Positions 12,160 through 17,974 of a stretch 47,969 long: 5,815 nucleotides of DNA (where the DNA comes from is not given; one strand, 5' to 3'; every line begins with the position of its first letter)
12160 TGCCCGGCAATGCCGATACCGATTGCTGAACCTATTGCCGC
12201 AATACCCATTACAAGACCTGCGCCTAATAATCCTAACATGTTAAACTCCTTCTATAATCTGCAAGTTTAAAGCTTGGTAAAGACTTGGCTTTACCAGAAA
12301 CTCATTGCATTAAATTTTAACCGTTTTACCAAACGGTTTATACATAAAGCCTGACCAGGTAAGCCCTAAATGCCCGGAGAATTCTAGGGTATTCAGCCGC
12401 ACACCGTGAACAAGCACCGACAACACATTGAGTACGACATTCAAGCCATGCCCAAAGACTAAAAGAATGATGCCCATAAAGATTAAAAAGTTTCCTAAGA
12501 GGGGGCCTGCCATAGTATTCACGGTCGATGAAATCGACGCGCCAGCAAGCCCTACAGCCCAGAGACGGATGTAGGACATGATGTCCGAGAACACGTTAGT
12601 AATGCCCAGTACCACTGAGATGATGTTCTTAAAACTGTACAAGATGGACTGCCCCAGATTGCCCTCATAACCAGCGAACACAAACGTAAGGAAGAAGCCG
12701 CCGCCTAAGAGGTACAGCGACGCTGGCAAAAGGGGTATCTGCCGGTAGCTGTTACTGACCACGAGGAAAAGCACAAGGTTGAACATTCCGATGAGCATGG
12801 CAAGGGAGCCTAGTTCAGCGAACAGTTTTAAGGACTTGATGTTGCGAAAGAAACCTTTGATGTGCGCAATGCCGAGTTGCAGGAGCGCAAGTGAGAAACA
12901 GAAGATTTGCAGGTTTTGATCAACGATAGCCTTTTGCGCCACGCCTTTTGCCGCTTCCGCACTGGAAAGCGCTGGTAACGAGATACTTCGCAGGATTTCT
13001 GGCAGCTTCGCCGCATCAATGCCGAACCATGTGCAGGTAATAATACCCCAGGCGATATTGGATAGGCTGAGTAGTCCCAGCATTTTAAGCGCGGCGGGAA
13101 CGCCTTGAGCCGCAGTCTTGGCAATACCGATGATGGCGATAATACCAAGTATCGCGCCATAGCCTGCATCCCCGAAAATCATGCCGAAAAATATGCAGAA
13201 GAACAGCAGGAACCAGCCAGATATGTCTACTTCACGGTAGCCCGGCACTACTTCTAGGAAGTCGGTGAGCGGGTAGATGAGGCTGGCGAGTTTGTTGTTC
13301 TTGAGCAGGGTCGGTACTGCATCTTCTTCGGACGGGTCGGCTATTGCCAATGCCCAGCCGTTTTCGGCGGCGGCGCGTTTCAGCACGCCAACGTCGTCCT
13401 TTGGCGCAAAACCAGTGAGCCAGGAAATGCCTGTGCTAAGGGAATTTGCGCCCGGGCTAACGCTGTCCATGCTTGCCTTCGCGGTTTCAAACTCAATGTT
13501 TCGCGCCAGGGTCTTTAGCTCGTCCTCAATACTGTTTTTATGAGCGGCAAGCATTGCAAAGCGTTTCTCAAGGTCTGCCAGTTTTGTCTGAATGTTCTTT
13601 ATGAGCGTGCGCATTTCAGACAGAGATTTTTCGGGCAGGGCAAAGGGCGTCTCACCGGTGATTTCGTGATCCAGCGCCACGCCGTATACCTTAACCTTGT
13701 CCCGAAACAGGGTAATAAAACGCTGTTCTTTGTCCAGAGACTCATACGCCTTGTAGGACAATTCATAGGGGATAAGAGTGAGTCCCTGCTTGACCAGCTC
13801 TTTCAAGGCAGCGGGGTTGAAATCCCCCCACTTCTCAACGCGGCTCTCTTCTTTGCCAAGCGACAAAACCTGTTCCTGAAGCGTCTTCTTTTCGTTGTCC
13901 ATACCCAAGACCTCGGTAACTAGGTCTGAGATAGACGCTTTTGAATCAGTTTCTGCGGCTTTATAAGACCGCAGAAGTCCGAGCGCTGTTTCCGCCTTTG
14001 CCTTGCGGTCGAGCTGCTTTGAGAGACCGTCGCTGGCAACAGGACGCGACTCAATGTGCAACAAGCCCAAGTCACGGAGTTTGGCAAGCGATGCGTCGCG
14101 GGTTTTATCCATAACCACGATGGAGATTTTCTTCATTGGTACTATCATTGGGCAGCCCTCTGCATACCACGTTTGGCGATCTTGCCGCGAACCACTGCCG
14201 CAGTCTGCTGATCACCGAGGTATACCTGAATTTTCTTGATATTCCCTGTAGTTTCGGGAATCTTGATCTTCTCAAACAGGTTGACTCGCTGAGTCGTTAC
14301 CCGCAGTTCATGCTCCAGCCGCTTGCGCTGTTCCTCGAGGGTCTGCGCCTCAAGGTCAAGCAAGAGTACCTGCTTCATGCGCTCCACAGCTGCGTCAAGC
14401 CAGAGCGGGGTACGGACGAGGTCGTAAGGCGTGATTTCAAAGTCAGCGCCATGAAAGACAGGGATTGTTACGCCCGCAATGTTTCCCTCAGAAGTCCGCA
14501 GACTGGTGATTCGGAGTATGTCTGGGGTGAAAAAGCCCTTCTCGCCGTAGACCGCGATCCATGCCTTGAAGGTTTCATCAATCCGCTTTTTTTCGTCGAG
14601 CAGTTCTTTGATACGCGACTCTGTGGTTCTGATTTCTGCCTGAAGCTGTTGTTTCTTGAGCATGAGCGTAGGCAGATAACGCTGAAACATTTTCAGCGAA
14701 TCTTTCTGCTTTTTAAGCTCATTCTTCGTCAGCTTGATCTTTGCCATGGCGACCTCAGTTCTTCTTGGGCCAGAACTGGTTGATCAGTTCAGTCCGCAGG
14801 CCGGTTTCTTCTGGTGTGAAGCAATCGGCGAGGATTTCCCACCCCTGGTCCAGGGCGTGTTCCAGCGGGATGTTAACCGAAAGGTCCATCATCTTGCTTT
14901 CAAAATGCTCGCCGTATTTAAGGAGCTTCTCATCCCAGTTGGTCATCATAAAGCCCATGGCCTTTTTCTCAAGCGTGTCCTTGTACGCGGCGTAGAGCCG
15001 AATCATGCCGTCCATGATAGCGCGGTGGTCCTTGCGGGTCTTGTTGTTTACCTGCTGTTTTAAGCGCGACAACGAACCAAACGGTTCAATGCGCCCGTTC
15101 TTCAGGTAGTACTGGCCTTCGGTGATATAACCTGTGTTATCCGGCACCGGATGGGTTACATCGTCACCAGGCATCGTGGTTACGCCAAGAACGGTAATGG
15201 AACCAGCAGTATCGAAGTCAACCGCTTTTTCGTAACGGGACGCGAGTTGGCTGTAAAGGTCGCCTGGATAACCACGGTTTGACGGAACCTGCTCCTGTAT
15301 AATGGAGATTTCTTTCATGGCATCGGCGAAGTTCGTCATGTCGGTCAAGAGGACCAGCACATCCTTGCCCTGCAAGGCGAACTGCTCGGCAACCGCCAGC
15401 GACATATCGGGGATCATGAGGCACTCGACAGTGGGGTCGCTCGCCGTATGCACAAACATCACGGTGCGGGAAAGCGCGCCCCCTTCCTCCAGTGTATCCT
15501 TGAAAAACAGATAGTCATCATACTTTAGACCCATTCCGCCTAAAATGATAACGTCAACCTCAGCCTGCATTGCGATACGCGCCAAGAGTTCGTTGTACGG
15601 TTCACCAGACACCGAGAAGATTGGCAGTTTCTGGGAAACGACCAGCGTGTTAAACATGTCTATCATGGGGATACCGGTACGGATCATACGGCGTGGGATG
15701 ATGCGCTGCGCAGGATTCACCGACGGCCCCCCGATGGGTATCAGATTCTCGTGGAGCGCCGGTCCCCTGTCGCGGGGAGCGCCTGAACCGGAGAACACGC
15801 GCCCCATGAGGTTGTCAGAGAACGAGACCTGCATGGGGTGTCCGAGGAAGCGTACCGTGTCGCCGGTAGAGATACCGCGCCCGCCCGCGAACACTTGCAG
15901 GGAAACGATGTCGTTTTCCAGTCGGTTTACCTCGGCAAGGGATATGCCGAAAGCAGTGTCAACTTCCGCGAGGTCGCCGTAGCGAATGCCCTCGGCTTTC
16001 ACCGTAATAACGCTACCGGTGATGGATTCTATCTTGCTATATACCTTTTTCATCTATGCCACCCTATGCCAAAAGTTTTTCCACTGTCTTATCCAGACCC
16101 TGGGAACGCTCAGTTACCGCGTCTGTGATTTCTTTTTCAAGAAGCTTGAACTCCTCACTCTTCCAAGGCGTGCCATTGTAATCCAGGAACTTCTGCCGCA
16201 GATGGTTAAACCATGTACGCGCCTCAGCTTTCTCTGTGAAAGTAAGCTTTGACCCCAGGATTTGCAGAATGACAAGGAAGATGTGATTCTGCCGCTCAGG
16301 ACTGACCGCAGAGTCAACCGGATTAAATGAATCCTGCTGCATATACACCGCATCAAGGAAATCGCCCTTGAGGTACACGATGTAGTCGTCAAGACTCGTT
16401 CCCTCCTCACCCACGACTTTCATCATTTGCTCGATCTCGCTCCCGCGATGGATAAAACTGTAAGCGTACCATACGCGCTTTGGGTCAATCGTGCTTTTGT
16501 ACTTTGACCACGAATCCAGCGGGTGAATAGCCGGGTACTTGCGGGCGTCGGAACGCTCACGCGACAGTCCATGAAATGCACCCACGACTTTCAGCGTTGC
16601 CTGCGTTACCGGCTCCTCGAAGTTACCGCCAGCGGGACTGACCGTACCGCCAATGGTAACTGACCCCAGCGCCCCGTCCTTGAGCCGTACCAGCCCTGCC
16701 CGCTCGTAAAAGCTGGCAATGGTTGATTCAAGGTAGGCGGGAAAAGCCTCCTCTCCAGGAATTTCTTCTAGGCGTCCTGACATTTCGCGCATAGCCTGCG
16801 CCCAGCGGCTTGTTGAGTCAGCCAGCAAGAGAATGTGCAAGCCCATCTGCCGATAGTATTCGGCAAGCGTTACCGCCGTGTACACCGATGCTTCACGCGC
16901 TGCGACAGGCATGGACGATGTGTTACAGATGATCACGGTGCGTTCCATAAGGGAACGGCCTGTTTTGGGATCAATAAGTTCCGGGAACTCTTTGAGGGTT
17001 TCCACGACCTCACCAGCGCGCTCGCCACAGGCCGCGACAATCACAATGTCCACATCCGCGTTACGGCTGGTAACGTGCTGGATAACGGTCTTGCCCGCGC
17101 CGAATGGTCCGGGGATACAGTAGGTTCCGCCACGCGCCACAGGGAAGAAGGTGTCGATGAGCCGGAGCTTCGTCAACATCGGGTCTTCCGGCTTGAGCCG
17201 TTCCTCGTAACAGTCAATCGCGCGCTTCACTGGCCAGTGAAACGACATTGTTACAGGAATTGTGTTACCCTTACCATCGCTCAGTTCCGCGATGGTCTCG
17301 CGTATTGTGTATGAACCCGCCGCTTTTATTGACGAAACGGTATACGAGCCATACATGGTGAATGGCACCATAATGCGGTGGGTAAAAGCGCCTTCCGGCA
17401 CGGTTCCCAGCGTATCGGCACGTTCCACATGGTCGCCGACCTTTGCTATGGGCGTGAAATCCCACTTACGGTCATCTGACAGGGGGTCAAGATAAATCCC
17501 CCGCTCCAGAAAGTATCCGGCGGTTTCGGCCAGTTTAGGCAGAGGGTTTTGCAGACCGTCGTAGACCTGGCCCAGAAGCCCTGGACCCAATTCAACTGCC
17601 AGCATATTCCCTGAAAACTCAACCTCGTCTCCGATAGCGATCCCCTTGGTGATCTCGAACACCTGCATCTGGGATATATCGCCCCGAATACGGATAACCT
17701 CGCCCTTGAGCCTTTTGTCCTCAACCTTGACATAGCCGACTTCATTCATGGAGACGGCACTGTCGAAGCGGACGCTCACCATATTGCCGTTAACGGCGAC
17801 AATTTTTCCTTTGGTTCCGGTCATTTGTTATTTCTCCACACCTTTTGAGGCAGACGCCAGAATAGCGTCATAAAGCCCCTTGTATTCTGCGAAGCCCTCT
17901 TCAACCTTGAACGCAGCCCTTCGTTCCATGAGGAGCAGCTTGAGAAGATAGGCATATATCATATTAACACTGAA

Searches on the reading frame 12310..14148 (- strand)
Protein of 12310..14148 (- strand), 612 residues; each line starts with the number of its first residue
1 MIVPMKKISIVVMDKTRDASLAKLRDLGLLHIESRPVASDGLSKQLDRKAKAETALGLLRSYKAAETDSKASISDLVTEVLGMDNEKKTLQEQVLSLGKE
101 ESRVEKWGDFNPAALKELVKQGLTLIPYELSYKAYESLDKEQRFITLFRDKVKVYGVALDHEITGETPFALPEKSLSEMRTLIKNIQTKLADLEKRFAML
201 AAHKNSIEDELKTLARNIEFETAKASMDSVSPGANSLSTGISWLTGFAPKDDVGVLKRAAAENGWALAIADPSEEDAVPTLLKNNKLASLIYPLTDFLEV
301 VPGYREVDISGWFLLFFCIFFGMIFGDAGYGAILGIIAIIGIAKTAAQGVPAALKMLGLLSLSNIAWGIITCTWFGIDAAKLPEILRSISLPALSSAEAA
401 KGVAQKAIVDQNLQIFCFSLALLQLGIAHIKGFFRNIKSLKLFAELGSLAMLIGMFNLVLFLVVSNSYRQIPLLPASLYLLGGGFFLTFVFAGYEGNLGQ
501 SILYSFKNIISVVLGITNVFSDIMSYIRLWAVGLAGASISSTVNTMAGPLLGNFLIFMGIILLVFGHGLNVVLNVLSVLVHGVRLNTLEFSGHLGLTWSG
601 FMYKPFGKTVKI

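Call 16: search_protein_families(library=ncbifam, proteins=[window:12310-14148:-], max_evalue=0.00001)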
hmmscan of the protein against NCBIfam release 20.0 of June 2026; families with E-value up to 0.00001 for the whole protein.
window:12310-14148:- (612 aa): 7 families
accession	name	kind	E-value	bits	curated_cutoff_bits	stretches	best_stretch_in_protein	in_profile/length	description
NF004429.0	PRK05771.2-2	equivalog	1e-166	556.2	799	1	1-609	1-606/608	V-type ATP synthase subunit I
NF004431.0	PRK05771.2-5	equivalog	1.2e-49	169.5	851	2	19-392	17-394/649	V-type ATP synthase subunit I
NF004430.0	PRK05771.2-4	equivalog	1.8e-33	116.1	670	1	245-609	280-640/646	V-type ATP synthase subunit I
NF004428.0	PRK05771.2-1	equivalog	4.1e-33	114.4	766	1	172-593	244-657/680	V-type ATP synthase subunit I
NF004427.0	PRK05771.1-1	equivalog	4.5e-21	75.2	942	2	61-378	113-446/668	V-type ATP synthase subunit I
NF004432.0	PRK05771.3-1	equivalog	5.8e-19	67.9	1044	1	176-342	209-368/643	V-type ATP synthase subunit I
NF004434.0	PRK05771.3-3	equivalog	1.8e-11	43.2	777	1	170-590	214-660/686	V-type ATP synthase subunit I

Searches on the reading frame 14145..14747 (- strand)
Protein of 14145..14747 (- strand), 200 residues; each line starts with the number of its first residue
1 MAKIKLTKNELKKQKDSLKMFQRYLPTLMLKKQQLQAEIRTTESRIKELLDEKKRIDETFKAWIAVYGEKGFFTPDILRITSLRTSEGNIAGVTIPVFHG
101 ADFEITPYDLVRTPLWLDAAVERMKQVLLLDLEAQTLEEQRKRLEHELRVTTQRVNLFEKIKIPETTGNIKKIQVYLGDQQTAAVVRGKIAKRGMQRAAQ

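Call 16: search_protein_families(library=ncbifam, proteins=[window:14145-14747:-], max_evalue=0.00001)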
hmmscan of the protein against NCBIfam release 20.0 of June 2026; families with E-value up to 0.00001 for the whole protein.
window:14145-14747:- (200 aa): 6 families
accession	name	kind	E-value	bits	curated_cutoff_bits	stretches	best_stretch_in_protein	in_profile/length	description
NF002565.0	PRK02195.1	equivalog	2.1e-73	246.4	189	1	1-197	2-198/204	V-type ATP synthase subunit D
TIGR00309.1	V_ATPase_subD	subfamily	1.2e-44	152.4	72.25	1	1-196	1-207/209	V-type ATP synthase subunit D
NF001545.0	PRK00373.1-4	equivalog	8.3e-12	45.3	226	1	1-197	6-212/216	V-type ATP synthase subunit D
NF001544.0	PRK00373.1-3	equivalog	5.4e-11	42.7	253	1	86-198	96-210/216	V-type ATP synthase subunit D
NF001543.0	PRK00373.1-2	equivalog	4.5e-10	39.5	290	1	83-187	91-200/212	V-type ATP synthase subunit D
NF001542.0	PRK00373.1-1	equivalog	6.4e-06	25.7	261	0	3-196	5-208/212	V-type ATP synthase subunit D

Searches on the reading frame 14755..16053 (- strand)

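Call 16: search_protein_families(library=ncbifam, proteins=[window:14755-16053:-], max_evalue=0.00001)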
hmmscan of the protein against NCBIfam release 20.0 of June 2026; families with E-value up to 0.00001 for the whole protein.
window:14755-16053:- (432 aa): 32 families (the best 25 are shown)
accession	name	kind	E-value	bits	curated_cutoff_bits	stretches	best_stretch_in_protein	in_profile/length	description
NF002555.0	PRK02118.1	equivalog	9.3e-231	766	431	1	1-431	1-433/436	V-type ATP synthase subunit B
NF003235.0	PRK04196.1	subfamily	5e-110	368.4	349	1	2-431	3-458/462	V-type ATP synthase subunit B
TIGR01041.1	ATP_syn_B_arch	equivalog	2.1e-100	336.4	844.65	1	5-431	2-454/458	ATP synthase subunit B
TIGR01040.1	V-ATPase_V1_B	equivalog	3e-83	279.9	804.65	1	5-428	2-460/467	V-type ATPase subunit B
TIGR03498.1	FliI_clade3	equivalog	1.2e-44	152.7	587.45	1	8-370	3-376/418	flagellar protein export ATPase FliI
TIGR02546.1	III_secr_ATP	equivalog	2.5e-44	151.6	604.75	1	3-359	4-369/423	type III secretion system ATPase SctN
TIGR01026.1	fliI_yscN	subfamily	6.5e-43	147.1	379.5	1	3-360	22-387/440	FliI/YscN family ATPase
NF005295.0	PRK06820.1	equivalog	6.8e-42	144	690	1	5-318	30-340/440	EscN/YscN/HrcN family type III secretion system ATPase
TIGR03496.1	FliI_clade1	equivalog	1.7e-41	142.4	619.1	1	7-362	2-365/414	flagellar protein export ATPase FliI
TIGR03497.1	FliI_clade2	equivalog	3.5e-41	141.5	629.8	1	7-360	2-364/413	flagellar protein export ATPase FliI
NF005391.0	PRK06936.1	equivalog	2.1e-40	138.9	657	1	3-359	22-385/439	type III secretion system ATPase SctN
NF006575.0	PRK09099.1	subfamily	7.8e-33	113.9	706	1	4-359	26-388/443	type III secretion system ATPase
NF006290.1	PRK08472.1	equivalog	2.1e-31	109.2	644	1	3-319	17-335/433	flagellar protein export ATPase FliI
NF006012.0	PRK08149.1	equivalog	5.5e-31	107.9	594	1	6-344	11-365/431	type III secretion system ATPase SctN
NF009884.0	PRK13343.1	equivalog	2e-30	105.9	554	1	7-319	32-348/507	F0F1 ATP synthase subunit alpha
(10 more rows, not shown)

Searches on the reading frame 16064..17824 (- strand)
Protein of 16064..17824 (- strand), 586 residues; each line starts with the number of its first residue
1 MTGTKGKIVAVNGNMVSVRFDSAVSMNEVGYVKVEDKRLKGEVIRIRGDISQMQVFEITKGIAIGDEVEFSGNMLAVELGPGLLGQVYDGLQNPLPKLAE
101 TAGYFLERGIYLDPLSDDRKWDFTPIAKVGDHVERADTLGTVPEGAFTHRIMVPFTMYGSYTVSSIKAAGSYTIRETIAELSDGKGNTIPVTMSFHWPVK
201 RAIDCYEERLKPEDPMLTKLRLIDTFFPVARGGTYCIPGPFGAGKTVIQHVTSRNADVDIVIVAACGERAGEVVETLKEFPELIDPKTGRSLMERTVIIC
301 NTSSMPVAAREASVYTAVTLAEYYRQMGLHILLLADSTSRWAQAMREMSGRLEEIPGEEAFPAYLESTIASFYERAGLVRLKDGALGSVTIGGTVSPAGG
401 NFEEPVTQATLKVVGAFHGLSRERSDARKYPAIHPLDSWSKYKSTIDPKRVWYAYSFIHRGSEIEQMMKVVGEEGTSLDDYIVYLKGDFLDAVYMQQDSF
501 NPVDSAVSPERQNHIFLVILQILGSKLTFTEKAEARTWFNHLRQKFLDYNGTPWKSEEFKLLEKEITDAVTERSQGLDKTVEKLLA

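Call 16: search_protein_families(library=ncbifam, proteins=[window:16064-17824:-], max_evalue=0.00001)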
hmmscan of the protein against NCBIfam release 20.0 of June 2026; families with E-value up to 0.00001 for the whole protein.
window:16064-17824:- (586 aa): 31 families (the best 25 are shown)
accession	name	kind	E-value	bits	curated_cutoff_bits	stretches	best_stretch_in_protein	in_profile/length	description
NF003220.0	PRK04192.1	subfamily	4.9e-236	784.6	470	1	4-552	3-560/588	V-type ATP synthase subunit A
TIGR01043.1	ATP_syn_A_arch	equivalog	1.1e-168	562.2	972.15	1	5-528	2-533/580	ATP synthase subunit A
NF011287.0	PRK14698.1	equivalog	1.5e-136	456.9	1238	2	246-522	670-959/1017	V-type ATP synthase subunit A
TIGR01042.1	V-ATPase_V1_A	equivalog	1.7e-130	436.4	779.9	1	5-506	2-514/591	V-type ATPase subunit A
TIGR02546.1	III_secr_ATP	equivalog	1.4e-46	159.1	604.75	2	187-446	102-348/423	type III secretion system ATPase SctN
TIGR01026.1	fliI_yscN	subfamily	1e-45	156.3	379.5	2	208-448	139-367/440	FliI/YscN family ATPase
TIGR03496.1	FliI_clade1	equivalog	1.7e-45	155.6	619.1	2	208-447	113-343/414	flagellar protein export ATPase FliI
TIGR03498.1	FliI_clade3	equivalog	6.4e-44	150.3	587.45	2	180-444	90-342/418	flagellar protein export ATPase FliI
TIGR03497.1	FliI_clade2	equivalog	1.4e-41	142.8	629.8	2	208-450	113-343/413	flagellar protein export ATPase FliI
NF005295.0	PRK06820.1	equivalog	5.4e-39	134.4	690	2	213-440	144-359/440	EscN/YscN/HrcN family type III secretion system ATPase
NF005391.0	PRK06936.1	equivalog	2.1e-38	132.3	657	2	193-446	123-364/439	type III secretion system ATPase SctN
NF006575.0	PRK09099.1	subfamily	1e-36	126.7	706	1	198-451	131-372/443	type III secretion system ATPase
NF003235.0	PRK04196.1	subfamily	2e-34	119.1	349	2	208-499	121-418/462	V-type ATP synthase subunit B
NF006290.1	PRK08472.1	equivalog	1.7e-30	106.2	644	1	180-446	108-359/433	flagellar protein export ATPase FliI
NF006012.0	PRK08149.1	equivalog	4.2e-30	105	594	1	196-465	118-376/431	type III secretion system ATPase SctN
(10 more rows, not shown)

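Call 89: find_homologous_proteins(query=window:16064-17824:-, max_evalue=1e-50)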
Query window:16064-17824:- (586 aa): 8000 proteins with E <= 1e-50 among 8000 candidates; the best 120 are listed.
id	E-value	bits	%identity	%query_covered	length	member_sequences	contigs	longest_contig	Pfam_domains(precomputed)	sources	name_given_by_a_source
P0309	0.0e+0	1291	97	100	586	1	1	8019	PF16886.12,PF02874.30,PF00006.32,PF22919.2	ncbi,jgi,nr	ncbi:MAG: V-type ATP synthase subunit A [Treponema sp.]|jgi:V/A-type H+-transporting ATPase subunit 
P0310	0.0e+0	1279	96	100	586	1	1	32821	PF16886.12,PF02874.30,PF00006.32,PF22919.2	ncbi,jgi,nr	ncbi:MAG: V-type ATP synthase subunit A [Treponema sp.]|jgi:V/A-type H+-transporting ATPase subunit 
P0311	0.0e+0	1275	96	100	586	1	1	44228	PF16886.12,PF02874.30,PF00006.32,PF22919.2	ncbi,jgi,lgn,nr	ncbi:MAG: V-type ATP synthase subunit A [Treponema sp.]|jgi:V/A-type H+-transporting ATPase subunit 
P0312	0.0e+0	1256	94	100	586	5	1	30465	PF16886.12,PF02874.30,PF00006.32,PF22919.2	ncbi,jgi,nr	ncbi:MAG: V-type ATP synthase subunit A [Treponema sp.]|jgi:V/A-type H+-transporting ATPase subunit 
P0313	0.0e+0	1224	92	100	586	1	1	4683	PF16886.12,PF02874.30,PF00006.32,PF22919.2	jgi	jgi:V/A-type H+-transporting ATPase subunit A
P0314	0.0e+0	1180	89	100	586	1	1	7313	PF16886.12,PF02874.30,PF00006.32,PF22919.2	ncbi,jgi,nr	ncbi:MAG: V-type ATP synthase subunit A [Treponema sp.]|jgi:V/A-type H+-transporting ATPase subunit 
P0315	0.0e+0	1173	87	100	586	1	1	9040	PF16886.12,PF02874.30,PF00006.32,PF22919.2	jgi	jgi:V/A-type H+-transporting ATPase subunit A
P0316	0.0e+0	1139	84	100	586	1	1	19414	PF16886.12,PF02874.30,PF00006.32,PF22919.2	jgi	jgi:V/A-type H+-transporting ATPase subunit A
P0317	0.0e+0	1131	84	100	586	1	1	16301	PF16886.12,PF02874.30,PF00006.32,PF22919.2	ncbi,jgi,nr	ncbi:MAG: V-type ATP synthase subunit A [Treponema sp.]|jgi:V/A-type H+-transporting ATPase subunit 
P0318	0.0e+0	1131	84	100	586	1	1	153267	PF16886.12,PF02874.30,PF00006.32,PF22919.2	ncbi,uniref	ncbi:V-type ATP synthase subunit A [Treponema sp. TIM-1]|uniref:V-type ATP synthase subunit A n=1 Ta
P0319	0.0e+0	1130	83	100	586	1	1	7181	PF16886.12,PF02874.30,PF00006.32,PF22919.2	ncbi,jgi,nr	ncbi:MAG: V-type ATP synthase subunit A [Spirochaetaceae bacterium]|jgi:V/A-type H+-transporting ATP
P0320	0.0e+0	1129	84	100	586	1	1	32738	PF16886.12,PF02874.30,PF00006.32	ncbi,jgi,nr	ncbi:MAG: V-type ATP synthase subunit A [Treponema sp.]|jgi:V/A-type H+-transporting ATPase subunit 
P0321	0.0e+0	1128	84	100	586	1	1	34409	PF16886.12,PF02874.30,PF00006.32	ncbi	ncbi:V-type ATP synthase subunit A [Hollandina sp. SP2]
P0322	0.0e+0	1127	84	100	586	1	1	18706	PF16886.12,PF02874.30,PF00006.32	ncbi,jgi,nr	ncbi:MAG: V-type ATP synthase subunit A [Treponema sp.]|jgi:V/A-type H+-transporting ATPase subunit 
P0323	0.0e+0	1127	83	100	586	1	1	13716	PF16886.12,PF02874.30,PF00006.32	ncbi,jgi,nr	ncbi:MAG: V-type ATP synthase subunit A [Spirochaetaceae bacterium]|jgi:V/A-type H+-transporting ATP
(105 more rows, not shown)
